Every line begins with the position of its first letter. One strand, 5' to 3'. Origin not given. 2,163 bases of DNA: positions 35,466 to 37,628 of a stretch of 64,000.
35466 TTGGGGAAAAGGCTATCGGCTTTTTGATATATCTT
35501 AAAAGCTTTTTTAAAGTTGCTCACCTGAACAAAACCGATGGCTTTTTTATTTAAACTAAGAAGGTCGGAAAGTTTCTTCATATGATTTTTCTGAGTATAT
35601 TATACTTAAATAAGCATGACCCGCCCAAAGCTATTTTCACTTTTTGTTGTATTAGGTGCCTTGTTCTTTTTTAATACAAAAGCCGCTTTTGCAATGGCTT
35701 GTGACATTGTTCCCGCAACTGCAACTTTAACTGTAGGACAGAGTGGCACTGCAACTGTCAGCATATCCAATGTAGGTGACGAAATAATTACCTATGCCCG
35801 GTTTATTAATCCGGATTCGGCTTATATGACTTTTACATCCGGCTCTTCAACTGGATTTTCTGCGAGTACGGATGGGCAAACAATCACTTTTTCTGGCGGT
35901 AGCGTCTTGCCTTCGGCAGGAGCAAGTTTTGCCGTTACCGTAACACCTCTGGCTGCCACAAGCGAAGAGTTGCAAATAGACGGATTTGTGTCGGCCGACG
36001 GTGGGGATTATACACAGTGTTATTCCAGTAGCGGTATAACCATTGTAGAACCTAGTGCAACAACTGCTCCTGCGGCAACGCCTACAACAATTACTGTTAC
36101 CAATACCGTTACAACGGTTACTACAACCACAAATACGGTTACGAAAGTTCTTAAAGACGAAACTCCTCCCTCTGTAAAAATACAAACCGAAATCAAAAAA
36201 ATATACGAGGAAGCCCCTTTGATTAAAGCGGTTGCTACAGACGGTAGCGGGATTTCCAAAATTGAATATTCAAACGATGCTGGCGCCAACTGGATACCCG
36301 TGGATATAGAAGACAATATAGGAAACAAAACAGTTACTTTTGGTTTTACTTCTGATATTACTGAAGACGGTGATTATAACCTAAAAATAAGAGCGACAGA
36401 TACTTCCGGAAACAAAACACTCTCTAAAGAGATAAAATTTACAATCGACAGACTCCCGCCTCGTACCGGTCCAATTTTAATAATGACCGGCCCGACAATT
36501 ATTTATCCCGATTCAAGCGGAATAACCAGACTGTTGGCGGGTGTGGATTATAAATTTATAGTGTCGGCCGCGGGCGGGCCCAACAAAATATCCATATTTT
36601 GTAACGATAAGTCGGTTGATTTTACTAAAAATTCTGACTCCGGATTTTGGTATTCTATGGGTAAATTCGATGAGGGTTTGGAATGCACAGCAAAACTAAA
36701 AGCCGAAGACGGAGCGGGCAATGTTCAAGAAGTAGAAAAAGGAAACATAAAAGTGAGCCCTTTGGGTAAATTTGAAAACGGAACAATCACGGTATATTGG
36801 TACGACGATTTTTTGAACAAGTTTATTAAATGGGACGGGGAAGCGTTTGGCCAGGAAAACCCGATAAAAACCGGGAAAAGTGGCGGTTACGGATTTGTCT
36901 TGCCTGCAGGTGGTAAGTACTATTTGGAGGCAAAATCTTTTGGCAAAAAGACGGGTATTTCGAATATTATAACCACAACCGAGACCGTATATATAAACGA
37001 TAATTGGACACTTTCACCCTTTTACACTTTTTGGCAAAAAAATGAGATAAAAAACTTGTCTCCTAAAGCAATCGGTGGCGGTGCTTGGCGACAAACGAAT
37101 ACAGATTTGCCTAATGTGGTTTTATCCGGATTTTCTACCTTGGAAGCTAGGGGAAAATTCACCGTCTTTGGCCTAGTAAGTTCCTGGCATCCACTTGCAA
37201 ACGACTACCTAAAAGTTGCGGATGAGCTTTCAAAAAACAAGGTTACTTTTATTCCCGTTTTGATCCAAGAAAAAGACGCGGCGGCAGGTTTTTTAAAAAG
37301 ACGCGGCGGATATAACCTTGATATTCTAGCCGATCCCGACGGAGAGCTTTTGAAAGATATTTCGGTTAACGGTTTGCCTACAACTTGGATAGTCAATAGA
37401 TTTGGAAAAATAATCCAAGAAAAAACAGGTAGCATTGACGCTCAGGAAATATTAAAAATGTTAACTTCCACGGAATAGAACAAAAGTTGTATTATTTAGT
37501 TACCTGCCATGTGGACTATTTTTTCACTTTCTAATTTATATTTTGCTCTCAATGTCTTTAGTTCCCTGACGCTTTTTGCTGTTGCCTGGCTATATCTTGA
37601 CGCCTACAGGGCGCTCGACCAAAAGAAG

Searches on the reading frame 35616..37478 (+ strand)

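Call 92: search_protein_families(library=pfam, proteins=[window:35616-37478:+], max_evalue=0.001)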
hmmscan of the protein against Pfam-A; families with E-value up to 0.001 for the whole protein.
window:35616-37478:+ (620 aa): 2 families
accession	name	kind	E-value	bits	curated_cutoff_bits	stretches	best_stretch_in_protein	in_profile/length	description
PF08534.16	Redoxin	-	1.8e-06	28.3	26.6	1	512-607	27-136/148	Redoxin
PF19077.6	Big_13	-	8.1e-05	23.5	27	1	240-278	62-101/102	Bacterial Ig-like domain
